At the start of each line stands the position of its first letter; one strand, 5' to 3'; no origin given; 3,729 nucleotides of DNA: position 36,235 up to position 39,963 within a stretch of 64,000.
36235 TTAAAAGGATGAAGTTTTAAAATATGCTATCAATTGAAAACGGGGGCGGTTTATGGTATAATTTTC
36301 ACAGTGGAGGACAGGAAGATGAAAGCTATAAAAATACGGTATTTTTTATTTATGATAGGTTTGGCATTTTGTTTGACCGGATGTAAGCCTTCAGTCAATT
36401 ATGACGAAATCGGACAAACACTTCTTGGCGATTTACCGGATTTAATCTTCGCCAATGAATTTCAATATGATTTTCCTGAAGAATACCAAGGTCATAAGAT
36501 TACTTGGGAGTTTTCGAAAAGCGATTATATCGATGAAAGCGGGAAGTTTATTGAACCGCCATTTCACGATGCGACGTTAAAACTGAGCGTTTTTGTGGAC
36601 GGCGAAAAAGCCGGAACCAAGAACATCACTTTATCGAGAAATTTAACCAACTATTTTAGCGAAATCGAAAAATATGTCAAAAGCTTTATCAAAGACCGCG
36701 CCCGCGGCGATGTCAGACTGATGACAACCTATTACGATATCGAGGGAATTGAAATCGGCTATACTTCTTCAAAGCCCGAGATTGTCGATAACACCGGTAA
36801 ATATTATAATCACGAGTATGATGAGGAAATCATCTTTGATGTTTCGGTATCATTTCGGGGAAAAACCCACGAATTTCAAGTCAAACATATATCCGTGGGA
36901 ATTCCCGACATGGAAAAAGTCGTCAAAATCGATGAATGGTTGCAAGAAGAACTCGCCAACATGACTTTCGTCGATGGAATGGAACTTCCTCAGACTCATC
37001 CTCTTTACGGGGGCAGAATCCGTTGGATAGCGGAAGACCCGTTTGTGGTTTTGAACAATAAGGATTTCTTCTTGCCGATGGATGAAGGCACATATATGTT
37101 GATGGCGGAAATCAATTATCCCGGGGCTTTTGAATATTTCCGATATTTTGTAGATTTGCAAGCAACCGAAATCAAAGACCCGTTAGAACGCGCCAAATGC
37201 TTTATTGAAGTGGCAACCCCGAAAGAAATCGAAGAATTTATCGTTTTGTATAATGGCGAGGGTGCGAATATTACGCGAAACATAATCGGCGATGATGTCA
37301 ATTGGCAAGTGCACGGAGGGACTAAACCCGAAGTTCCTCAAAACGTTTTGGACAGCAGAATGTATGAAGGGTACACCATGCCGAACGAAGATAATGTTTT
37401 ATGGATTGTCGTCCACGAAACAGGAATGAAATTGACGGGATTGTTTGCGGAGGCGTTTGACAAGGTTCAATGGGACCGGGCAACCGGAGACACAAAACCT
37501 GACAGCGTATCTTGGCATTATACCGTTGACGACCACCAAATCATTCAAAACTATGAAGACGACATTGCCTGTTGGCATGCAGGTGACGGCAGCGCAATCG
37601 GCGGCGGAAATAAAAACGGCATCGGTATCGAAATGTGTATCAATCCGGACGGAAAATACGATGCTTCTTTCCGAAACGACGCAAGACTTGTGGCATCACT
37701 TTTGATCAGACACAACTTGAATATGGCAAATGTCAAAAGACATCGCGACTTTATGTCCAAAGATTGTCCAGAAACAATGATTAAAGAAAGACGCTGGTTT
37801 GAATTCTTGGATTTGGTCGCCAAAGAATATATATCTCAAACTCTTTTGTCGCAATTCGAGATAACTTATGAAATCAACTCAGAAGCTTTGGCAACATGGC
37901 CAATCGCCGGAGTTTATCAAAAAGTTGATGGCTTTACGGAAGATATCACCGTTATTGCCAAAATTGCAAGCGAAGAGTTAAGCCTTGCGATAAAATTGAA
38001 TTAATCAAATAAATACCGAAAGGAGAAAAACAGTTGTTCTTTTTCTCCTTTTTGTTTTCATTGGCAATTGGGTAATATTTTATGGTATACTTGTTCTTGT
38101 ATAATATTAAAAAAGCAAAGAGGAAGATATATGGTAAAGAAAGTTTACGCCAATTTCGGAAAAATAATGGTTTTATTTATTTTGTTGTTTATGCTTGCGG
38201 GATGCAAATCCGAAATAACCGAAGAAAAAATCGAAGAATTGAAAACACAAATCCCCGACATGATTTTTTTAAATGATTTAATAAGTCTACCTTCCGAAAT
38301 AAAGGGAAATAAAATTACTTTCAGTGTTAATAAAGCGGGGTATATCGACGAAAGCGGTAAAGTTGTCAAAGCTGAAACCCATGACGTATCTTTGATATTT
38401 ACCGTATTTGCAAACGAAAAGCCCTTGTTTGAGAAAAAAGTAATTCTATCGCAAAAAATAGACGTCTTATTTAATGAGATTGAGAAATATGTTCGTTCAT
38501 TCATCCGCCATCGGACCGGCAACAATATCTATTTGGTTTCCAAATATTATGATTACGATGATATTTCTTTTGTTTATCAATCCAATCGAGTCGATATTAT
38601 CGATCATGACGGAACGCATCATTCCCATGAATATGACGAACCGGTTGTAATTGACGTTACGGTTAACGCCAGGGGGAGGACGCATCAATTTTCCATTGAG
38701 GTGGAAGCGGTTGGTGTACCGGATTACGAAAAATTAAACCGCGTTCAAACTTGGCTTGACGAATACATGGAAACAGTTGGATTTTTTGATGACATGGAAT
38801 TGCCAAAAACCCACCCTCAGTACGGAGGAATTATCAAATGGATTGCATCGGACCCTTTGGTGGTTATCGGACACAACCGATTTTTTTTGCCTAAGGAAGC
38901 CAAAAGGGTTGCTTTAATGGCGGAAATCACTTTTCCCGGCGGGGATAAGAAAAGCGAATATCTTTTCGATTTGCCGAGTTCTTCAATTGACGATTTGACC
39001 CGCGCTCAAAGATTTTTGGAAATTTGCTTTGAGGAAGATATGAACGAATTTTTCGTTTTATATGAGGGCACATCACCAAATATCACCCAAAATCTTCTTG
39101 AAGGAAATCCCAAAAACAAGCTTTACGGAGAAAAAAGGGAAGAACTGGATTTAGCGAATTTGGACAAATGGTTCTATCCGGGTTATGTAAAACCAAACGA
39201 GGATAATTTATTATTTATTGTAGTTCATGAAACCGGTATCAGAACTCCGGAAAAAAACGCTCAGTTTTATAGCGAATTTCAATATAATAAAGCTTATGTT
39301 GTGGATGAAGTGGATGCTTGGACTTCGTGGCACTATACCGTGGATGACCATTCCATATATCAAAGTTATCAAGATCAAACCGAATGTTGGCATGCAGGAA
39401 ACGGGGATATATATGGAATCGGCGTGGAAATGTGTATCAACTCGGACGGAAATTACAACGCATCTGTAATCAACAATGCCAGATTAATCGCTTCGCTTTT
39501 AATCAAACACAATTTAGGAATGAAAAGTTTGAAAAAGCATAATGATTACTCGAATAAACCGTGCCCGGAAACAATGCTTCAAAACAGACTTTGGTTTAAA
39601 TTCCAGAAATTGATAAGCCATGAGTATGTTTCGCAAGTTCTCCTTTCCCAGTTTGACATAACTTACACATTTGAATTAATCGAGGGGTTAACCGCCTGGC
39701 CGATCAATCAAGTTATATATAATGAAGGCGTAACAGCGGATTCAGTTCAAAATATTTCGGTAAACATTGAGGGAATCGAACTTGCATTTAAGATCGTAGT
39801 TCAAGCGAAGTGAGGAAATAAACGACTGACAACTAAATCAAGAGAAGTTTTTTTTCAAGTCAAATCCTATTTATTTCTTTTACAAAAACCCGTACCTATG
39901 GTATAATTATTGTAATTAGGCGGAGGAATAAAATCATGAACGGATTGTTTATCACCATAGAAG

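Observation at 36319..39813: Tandem paralogous lipoprotein N-acetylmuramoyl-L-alanine amidases with an unknown ~330-aa N-terminal module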

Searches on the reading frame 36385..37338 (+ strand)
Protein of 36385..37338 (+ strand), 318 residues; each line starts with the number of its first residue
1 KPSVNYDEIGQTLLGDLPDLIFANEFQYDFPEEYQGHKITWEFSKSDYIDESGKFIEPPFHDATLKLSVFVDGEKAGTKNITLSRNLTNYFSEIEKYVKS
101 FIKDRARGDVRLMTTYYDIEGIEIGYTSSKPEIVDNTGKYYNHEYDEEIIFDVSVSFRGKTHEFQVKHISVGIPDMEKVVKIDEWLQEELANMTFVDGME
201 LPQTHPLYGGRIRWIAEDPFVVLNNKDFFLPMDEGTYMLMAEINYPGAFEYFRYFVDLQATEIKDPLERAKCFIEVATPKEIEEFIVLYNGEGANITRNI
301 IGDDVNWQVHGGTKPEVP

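Call 31: predict_structure(alignment_id=A2)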
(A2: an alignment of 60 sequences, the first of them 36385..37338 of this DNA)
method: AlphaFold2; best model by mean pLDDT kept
length: 318 residues; sequences in the alignment: 60
mean_pLDDT: 90.7   pTM: 0.74
mean pLDDT of the five models: 90.7, 89.7, 89.5, 89.5, 89.1
residues with pLDDT >= 90: 249; 70-90: 31; 50-70: 36; < 50: 2
segments of 3 or more residues with pLDDT < 50: none
pLDDT, mean of each block of 10 residues (from residue 1): 85 96 94 97 96 93 97 97 96 98 97 95 98 98 97 97 98 97 97 95 95 94 90 96 95 97 87 80 63 60 62 58
secondary structure, 60 per line:
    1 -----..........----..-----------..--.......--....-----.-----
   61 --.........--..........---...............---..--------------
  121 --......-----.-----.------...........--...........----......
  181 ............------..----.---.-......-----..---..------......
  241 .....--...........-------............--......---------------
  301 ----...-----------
elements in order: H6-15 E37-43 E63-71 E74-83 H87-101 E123-128 E147-157 E160-170 H175-192 E211-216 E235-245 E248-258 H266-277 H280-285

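Call 59: search_protein_representatives(protein=window:36385-37338:+)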
Query: 318 residues. Proteins with E-value up to 0.001 (for the whole library): 71; up to 1e-10: 21; up to 1e-30: 4. The best 71 are listed.
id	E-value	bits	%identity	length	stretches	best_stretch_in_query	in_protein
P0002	1.1e-182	623.2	84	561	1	1-318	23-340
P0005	6.8e-70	252.6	41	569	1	16-318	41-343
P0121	1.8e-52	195.3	37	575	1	29-318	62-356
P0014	2.6e-47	178.3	43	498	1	87-318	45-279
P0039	1.0e-29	120.5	30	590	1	8-312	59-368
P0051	6.3e-26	108.1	31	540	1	84-302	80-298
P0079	8.0e-26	107.7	28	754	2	89-304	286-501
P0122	2.5e-25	106.1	25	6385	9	29-247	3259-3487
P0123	1.1e-24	104.0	26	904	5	138-246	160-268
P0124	1.0e-22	97.5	27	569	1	10-299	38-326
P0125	3.1e-19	86.1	25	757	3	33-245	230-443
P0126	1.7e-18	83.7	40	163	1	86-194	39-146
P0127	9.1e-18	81.3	27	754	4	131-261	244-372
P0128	5.6e-16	75.4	28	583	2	17-241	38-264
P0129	6.3e-16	75.2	27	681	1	38-240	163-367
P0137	2.8e-10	56.7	23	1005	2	32-275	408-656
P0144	9.5e-09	51.6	25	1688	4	169-250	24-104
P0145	1.1e-08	51.4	25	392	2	92-247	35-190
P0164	5.6e-06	42.5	26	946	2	34-294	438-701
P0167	1.3e-05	41.3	26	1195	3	5-154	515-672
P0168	2.1e-05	40.6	23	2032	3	35-248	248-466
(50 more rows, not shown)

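Call 60: search_protein_families(library=pfam, proteins=[P0123, P0125, P0127, P0137, P0144, P0164, P0167, P0168, P0145], max_evalue=0.001)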
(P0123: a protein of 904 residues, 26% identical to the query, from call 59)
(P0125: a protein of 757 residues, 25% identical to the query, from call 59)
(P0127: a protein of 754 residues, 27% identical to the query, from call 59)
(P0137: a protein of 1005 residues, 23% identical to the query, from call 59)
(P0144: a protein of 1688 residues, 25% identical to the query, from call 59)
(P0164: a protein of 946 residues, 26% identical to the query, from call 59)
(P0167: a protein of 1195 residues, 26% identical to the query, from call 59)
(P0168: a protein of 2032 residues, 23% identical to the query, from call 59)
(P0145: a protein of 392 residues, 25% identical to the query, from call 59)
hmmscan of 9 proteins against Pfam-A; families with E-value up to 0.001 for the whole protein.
P0123 (904 aa): 2 families
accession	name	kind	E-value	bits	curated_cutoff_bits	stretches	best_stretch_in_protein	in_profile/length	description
PF20578.4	aBig_2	-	6.8e-73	241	27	6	306-370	22-88/89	Atrophied bacterial Ig domain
PF04231.19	Endonuclease_1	-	6.3e-38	131.3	25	1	653-862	2-234/235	Endonuclease I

P0125 (757 aa): 2 families
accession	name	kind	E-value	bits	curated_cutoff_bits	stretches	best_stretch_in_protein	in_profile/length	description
PF20578.4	aBig_2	-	1.3e-45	153.5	27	3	126-197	17-88/89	Atrophied bacterial Ig domain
PF01510.30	Amidase_2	-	2e-20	73.9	26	1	535-675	4-129/131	N-acetylmuramoyl-L-alanine amidase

P0127 (754 aa): 2 families
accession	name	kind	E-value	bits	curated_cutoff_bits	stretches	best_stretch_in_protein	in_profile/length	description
PF20578.4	aBig_2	-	4.4e-47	158.2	27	4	318-371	33-88/89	Atrophied bacterial Ig domain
PF01510.30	Amidase_2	-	1.6e-21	77.4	26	1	533-672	4-129/131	N-acetylmuramoyl-L-alanine amidase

P0137 (1005 aa): 4 families
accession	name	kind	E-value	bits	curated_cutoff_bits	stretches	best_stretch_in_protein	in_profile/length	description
PF02368.24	Big_2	-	1.5e-17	63.8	22.8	2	281-350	4-75/79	Bacterial Ig-like domain (group 2)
PF20578.4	aBig_2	-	8.2e-17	61.2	27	2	566-641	11-88/89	Atrophied bacterial Ig domain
PF01510.30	Amidase_2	-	2.1e-16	60.9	26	1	717-921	5-130/131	N-acetylmuramoyl-L-alanine amidase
PF21461.3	HL_N-beta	-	1.3e-11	44.6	27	1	65-100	10-45/57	Hyaluronate lyase, N-terminal beta-sheet domain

P0144 (1688 aa): 5 families
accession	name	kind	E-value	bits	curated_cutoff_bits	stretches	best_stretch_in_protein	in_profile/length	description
PF20578.4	aBig_2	-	1.5e-44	150.2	27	4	47-106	19-80/89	Atrophied bacterial Ig domain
PF12799.13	LRR_4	-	2.6e-29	101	27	1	917-957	2-43/44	Leucine Rich repeats (2 copies)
PF13855.12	LRR_8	-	1.7e-13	50.5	27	1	917-972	2-61/61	Leucine rich repeat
PF09479.16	Flg_new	-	1.2e-10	41.7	27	1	1512-1571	3-63/65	Listeria-Bacteroides repeat domain (List_Bact_rpt)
PF23598.1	LRR_14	-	8.1e-10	38.4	40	1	1044-1309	34-272/353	Leucine-rich repeat region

P0164 (946 aa): 2 families
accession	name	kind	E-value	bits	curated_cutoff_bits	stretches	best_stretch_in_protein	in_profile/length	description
PF01510.30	Amidase_2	-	2.1e-21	77.1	26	1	741-860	5-130/131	N-acetylmuramoyl-L-alanine amidase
PF20578.4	aBig_2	-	4e-13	49.4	27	0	599-655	19-77/89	Atrophied bacterial Ig domain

P0167 (1195 aa): 1 family
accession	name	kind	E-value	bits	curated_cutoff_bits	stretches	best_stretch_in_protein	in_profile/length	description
PF20578.4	aBig_2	-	4.3e-162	526.9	27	9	510-597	1-88/89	Atrophied bacterial Ig domain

P0168 (2032 aa): 4 families
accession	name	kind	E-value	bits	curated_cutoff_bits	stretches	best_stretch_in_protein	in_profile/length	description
PF20578.4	aBig_2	-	1.6e-149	486.6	27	8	220-300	1-88/89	Atrophied bacterial Ig domain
PF00395.25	SLH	-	7.2e-36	122.3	20.8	3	1854-1895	2-43/44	S-layer homology domain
PF00754.31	F5_F8_type_C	-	5.6e-12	46.3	28.2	1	1601-1707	13-126/127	F5/8 type C domain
PF22633.2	F5_F8_type_C_2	-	8.1e-10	39.6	27.8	1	1605-1692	2-91/91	NedA-like, galactose-binding domain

P0145 (392 aa): 1 family
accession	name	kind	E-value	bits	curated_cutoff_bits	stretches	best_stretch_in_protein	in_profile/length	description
PF20578.4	aBig_2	-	8e-17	61.3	27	2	138-198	21-83/89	Atrophied bacterial Ig domain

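Call 77: fold_search(model_id=the predicted structure, library=viral)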
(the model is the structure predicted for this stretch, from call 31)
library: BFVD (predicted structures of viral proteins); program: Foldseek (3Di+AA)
matches with E <= 10: 1597; with E <= 0.001: 56
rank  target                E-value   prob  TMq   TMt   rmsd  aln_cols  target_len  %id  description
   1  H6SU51                4.0e-07  1.00  0.20  0.15  10.5       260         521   13  Gp18 T4-like tail sheath protein [Campylobacter virus IBB35]
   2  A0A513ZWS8            4.2e-07  1.00  0.21  0.13  13.4       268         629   13  Major tail protein [Salmonella phage SE13]
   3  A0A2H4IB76            5.5e-07  1.00  0.17  0.05  17.4       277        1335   13  Putative major tail protein [Erwinia phage vB_EamM_Y3]
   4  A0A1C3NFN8            1.7e-06  1.00  0.21  0.11  13.9       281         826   11  (no name in the UniProt tables at hand)
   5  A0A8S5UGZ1            5.3e-06  0.99  0.17  0.07  17.0       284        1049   12  Uncharacterized protein [Myoviridae sp. ctshb19]
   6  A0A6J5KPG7            5.3e-06  0.99  0.19  0.10  15.1       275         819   11  Ig [uncultured Caudovirales phage]
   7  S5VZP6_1              1.0e-05  0.99  0.16  0.08  17.3       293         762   10  Putative long tail fiber [Pseudomonas phage PaBG]
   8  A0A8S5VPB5            1.2e-05  1.00  0.25  0.17  10.6       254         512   11  (no name in the UniProt tables at hand)
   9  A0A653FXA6            1.3e-05  1.00  0.23  0.10  15.6       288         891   12  (no name in the UniProt tables at hand)
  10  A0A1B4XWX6            1.4e-05  0.99  0.18  0.07  14.4       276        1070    9  Tail collar domain [Tenacibaculum phage pT24]
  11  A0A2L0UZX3            1.4e-05  0.97  0.16  0.06  23.1       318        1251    9  Extracellular serine proteinase [Agrobacterium phage Atu_ph07]
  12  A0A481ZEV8            2.2e-05  0.98  0.18  0.09  13.6       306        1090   13  Putative Ig domain protein [Pithovirus LCPAC404]
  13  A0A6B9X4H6            2.6e-05  1.00  0.24  0.10  12.1       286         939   12  BIG2 domain-containing protein [Escherichia phage alia]
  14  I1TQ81                2.6e-05  1.00  0.19  0.10  14.4       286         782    9  (no name in the UniProt tables at hand)
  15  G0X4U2                2.8e-05  1.00  0.25  0.16  10.0       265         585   10  Major head protein [Salmonella phage 7-11]
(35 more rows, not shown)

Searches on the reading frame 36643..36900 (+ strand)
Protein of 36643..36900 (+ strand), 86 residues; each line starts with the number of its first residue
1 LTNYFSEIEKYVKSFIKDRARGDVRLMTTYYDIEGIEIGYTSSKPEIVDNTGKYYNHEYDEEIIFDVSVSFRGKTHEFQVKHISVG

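Call 49: search_solved_structures(query=A3, max_evalue=10, show_alignments=3)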
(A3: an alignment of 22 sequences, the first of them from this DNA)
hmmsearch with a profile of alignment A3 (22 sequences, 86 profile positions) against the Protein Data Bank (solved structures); distinct sequences matched with E-value up to 10: 2.
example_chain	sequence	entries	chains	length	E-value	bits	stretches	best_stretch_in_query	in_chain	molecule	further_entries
1ioa_A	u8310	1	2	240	0.23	14.8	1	4-46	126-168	ARCELIN-5A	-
6z1p_BY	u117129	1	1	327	0.66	13.3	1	8-60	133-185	mS93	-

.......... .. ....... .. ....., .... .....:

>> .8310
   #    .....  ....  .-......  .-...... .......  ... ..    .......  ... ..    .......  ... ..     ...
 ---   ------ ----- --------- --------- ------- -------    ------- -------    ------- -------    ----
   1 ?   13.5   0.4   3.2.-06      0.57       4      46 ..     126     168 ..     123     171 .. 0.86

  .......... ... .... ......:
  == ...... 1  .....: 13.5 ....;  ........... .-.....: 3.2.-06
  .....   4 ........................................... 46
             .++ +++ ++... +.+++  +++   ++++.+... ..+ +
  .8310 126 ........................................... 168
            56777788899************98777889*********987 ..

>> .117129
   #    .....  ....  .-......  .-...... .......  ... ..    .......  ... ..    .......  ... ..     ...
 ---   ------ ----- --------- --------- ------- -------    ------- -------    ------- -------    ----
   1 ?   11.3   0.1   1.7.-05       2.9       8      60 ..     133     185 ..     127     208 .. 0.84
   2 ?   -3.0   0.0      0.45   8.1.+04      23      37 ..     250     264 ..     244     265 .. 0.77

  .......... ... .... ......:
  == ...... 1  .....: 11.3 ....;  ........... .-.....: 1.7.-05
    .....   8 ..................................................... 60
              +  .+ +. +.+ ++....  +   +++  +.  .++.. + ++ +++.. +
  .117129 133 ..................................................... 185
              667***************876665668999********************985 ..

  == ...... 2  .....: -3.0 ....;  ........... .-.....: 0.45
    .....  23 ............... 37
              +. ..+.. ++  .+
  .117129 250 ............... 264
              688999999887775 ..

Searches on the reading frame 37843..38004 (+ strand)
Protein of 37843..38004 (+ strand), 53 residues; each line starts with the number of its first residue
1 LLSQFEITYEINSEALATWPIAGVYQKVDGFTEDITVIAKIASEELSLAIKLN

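Call 71: search_solved_structures(query=window:37843-38004:+, max_evalue=10)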
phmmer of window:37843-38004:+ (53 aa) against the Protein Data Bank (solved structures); distinct sequences matched with E-value up to 10: 0.

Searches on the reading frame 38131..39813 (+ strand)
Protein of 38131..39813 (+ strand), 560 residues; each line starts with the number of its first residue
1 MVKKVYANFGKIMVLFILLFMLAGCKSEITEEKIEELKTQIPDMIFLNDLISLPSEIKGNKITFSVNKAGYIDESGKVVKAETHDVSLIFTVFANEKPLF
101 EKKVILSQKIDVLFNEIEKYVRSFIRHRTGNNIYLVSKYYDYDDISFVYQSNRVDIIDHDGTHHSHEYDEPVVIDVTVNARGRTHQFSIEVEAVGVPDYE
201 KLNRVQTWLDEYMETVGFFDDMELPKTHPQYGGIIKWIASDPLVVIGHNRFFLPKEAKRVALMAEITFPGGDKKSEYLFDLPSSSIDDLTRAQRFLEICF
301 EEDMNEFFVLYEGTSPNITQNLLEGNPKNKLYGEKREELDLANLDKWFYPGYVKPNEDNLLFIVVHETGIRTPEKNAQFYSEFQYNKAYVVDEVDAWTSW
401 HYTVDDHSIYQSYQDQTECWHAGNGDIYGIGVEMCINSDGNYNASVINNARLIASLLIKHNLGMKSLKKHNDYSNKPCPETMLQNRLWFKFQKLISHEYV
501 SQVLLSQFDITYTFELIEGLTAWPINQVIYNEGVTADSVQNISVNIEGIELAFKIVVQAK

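Call 3: search_protein_families(library=pfam, proteins=[window:38131-39813:+], max_evalue=1)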
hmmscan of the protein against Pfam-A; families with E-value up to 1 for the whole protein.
window:38131-39813:+ (560 aa): 2 families
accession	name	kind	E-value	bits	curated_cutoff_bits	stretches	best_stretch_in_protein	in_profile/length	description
PF01510.30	Amidase_2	-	2.6e-13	50.9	26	1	361-480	6-130/131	N-acetylmuramoyl-L-alanine amidase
PF25641.1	Head_fiber_dimeric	-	0.0037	17.5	30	1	58-88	29-58/61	Head fiber dimeric protein-like domain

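Call 4: search_protein_families(library=ncbifam, proteins=[window:38131-39813:+], max_evalue=1)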
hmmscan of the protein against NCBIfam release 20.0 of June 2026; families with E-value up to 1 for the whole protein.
window:38131-39813:+ (560 aa): 0 families

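Call 51: search_protein_families(library=padloc, proteins=[window:38131-39813:+], max_evalue=0.01)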
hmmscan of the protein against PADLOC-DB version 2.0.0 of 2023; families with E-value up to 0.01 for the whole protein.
window:38131-39813:+ (560 aa): 0 families

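Call 52: search_protein_families(library=phrogs, proteins=[window:38131-39813:+], max_evalue=0.01)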
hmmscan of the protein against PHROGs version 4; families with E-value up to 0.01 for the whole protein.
window:38131-39813:+ (560 aa): 12 families
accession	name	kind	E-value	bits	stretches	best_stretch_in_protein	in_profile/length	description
phrog_3088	-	lysis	2.7e-27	97.1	1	353-502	17-163/248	amidase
phrog_18955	-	unknown function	1.3e-21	77.8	1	361-498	297-436/483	-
phrog_9611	-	lysis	2.3e-21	77.5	1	358-523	21-195/246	endolysin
phrog_1493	-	lysis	1.4e-20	74.8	1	355-496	29-168/394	endolysin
phrog_670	-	lysis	1.7e-20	74.5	1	359-496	112-251/596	endolysin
phrog_1794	-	lysis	9.3e-19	69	1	352-501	48-201/336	amidase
phrog_833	-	lysis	3.8e-16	60.6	1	355-490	25-168/294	endolysin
phrog_5182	-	lysis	4.9e-14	53.7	1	362-464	37-138/321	endolysin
phrog_2338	-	lysis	6.6e-13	49.7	1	363-485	31-157/346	endolysin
phrog_19265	-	unknown function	2e-08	35.3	1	363-485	27-147/293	-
phrog_15001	-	lysis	6.5e-07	29.8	1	382-489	63-176/367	endolysin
phrog_7698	-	lysis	3.2e-06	28.1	1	396-487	50-146/316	endolysin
